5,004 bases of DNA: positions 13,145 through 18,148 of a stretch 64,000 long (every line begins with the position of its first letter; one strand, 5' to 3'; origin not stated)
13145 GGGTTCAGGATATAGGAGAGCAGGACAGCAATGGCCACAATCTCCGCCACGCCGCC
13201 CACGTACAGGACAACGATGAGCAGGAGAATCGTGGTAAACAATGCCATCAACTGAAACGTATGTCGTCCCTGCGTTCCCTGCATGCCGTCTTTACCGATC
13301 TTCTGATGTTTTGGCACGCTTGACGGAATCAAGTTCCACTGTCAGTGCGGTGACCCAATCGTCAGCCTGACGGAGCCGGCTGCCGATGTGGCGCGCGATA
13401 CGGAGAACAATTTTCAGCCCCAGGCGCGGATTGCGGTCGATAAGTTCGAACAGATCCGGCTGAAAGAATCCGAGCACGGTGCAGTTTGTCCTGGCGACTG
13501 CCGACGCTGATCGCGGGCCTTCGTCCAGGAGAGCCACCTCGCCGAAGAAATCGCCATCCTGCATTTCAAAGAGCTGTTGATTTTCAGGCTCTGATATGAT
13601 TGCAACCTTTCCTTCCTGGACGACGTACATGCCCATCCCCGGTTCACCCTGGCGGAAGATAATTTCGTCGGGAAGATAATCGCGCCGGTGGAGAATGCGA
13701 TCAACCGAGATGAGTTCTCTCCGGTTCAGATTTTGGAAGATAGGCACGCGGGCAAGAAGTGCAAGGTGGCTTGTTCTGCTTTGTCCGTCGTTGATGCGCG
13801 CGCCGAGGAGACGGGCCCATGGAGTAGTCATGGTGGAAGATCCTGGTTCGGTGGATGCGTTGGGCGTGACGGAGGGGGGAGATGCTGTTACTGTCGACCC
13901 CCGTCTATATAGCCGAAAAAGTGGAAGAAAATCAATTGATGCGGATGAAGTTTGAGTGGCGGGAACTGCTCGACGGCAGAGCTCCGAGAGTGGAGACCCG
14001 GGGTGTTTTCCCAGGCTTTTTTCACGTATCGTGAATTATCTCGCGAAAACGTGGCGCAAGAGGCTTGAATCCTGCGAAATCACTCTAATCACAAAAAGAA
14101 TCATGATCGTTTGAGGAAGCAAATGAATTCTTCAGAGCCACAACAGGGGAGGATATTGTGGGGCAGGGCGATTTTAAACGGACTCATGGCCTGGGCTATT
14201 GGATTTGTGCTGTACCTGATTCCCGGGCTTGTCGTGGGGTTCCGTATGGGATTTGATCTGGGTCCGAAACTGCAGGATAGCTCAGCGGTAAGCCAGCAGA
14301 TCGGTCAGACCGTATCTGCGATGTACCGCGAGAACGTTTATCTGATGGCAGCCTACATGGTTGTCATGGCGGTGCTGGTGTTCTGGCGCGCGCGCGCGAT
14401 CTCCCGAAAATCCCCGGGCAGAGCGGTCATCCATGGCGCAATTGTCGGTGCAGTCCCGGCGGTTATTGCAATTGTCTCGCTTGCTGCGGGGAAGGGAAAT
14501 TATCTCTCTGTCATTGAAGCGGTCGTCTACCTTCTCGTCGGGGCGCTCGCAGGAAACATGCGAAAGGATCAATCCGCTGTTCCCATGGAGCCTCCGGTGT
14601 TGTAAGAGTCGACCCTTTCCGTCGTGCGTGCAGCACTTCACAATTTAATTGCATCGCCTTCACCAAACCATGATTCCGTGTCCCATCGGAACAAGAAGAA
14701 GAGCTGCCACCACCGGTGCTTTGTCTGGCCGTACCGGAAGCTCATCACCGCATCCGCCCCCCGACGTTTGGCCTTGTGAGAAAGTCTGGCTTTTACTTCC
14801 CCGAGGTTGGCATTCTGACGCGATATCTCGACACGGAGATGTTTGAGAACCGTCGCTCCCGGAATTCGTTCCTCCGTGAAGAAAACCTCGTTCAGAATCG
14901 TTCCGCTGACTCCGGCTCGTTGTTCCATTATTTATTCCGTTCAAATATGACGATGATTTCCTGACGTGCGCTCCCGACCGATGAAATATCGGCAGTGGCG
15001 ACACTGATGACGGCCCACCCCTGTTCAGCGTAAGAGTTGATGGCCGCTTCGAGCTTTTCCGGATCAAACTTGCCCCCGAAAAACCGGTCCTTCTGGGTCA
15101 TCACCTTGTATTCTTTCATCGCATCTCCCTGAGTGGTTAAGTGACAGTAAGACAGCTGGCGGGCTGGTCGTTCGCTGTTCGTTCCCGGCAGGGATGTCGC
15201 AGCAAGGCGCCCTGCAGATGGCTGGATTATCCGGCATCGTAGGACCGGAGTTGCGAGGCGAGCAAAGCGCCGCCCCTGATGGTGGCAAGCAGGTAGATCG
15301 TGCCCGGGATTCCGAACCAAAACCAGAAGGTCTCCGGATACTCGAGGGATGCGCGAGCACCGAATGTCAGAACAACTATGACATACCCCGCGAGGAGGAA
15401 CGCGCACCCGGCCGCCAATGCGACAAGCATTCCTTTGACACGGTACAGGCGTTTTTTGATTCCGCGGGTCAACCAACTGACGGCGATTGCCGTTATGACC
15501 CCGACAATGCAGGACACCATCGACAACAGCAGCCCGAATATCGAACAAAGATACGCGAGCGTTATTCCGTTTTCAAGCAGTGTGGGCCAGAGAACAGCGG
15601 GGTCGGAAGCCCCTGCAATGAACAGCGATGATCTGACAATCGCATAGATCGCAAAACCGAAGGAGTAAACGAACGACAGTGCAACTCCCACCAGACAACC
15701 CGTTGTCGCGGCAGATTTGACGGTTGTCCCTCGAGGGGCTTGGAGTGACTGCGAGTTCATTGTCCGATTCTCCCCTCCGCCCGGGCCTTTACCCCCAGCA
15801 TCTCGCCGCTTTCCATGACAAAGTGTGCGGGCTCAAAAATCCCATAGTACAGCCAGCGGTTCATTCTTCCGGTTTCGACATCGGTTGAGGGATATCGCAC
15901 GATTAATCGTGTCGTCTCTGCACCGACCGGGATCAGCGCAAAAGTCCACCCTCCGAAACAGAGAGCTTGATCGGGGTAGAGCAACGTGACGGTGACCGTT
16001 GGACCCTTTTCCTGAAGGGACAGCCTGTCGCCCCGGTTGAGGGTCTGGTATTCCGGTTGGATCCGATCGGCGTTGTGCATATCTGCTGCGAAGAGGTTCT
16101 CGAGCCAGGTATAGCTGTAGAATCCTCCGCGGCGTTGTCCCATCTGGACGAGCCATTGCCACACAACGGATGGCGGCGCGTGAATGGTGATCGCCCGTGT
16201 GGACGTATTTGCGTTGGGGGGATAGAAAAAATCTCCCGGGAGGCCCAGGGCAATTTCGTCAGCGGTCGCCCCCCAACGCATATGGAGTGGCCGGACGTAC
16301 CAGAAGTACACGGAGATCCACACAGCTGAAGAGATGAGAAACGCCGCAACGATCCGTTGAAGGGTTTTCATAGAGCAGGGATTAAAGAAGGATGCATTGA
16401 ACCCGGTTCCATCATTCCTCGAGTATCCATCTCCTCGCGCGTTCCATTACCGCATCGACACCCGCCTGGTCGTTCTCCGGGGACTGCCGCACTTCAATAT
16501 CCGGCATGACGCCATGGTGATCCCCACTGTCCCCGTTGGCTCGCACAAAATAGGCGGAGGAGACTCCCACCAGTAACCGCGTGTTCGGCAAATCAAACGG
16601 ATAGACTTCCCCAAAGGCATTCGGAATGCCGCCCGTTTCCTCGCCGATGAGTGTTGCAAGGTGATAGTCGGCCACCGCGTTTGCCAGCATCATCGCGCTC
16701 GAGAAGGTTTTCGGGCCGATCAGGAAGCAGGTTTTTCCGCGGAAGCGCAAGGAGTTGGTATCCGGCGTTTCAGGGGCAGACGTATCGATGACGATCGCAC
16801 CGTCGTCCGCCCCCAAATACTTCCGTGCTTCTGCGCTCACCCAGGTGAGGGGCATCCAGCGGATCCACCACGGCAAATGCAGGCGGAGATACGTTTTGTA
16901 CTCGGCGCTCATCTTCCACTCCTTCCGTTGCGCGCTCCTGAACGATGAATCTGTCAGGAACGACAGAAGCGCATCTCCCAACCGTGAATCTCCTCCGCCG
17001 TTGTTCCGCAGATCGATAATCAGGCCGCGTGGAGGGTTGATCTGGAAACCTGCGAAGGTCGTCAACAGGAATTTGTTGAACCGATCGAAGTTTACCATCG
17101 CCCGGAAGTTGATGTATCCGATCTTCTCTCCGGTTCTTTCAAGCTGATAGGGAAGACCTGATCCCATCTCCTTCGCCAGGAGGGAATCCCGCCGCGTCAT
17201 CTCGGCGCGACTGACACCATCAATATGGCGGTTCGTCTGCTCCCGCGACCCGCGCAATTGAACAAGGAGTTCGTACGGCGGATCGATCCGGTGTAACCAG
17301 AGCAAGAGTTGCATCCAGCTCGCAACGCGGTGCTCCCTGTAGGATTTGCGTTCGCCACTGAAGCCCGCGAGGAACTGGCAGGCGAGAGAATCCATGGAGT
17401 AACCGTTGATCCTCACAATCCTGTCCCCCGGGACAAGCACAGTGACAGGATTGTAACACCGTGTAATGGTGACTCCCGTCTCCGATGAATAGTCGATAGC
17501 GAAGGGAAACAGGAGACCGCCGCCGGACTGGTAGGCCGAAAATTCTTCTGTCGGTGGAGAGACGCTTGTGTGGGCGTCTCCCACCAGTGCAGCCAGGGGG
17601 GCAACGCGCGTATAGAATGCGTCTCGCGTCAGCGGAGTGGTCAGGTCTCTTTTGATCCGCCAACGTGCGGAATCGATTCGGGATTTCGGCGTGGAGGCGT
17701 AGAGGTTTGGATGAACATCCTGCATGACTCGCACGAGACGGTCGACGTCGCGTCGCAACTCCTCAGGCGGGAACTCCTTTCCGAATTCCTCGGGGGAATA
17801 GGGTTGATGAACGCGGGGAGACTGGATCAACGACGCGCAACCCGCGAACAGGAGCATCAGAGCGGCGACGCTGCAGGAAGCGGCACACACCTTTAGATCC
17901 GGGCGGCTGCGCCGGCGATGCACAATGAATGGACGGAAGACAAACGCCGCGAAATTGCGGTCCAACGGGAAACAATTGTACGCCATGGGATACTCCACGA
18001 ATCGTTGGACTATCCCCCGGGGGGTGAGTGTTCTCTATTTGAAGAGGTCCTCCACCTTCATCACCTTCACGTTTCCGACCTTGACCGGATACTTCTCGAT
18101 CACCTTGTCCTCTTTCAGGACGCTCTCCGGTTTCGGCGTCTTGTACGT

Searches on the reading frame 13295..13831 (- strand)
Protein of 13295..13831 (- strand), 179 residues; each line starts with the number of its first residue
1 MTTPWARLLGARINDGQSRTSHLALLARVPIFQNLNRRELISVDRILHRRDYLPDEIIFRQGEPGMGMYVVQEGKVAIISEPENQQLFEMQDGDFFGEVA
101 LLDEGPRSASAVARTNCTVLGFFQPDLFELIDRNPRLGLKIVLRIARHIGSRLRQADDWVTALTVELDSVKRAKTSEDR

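Call 13: search_protein_families(library=pfam, proteins=[window:13295-13831:-], max_evalue=0.001)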
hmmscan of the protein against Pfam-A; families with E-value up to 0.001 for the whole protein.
window:13295-13831:- (179 aa): 1 family
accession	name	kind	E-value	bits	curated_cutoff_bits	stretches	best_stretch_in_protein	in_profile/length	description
PF00027.35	cNMP_binding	-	8.2e-23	80.6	27.5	1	50-134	2-89/89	Cyclic nucleotide-binding domain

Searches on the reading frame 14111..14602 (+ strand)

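Call 13: search_protein_families(library=pfam, proteins=[window:14111-14602:+], max_evalue=0.001)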
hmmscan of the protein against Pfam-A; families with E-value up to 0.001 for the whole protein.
window:14111-14602:+ (164 aa): 1 family
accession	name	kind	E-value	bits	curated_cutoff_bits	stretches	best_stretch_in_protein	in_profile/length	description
PF12670.12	DUF3792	-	0.00095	19.8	31.3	1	78-148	37-112/115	Protein of unknown function (DUF3792)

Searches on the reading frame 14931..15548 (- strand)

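Call 13: search_protein_families(library=pfam, proteins=[window:14931-15548:-], max_evalue=0.001)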
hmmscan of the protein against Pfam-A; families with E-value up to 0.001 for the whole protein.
window:14931-15548:- (206 aa): 1 family
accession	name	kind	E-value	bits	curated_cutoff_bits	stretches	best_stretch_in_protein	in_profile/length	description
PF13783.11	DUF4177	-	5.9e-14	52.5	25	1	145-204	1-64/65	Domain of unknown function (DUF4177)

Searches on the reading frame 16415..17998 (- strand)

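Call 13: search_protein_families(library=pfam, proteins=[window:16415-17998:-], max_evalue=0.001)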
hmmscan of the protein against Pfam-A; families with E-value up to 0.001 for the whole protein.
window:16415-17998:- (528 aa): 1 family
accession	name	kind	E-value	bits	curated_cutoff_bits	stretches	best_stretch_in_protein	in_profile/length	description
PF03572.23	Peptidase_S41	-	5.8e-19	68.7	24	1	292-503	1-165/165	Peptidase family S41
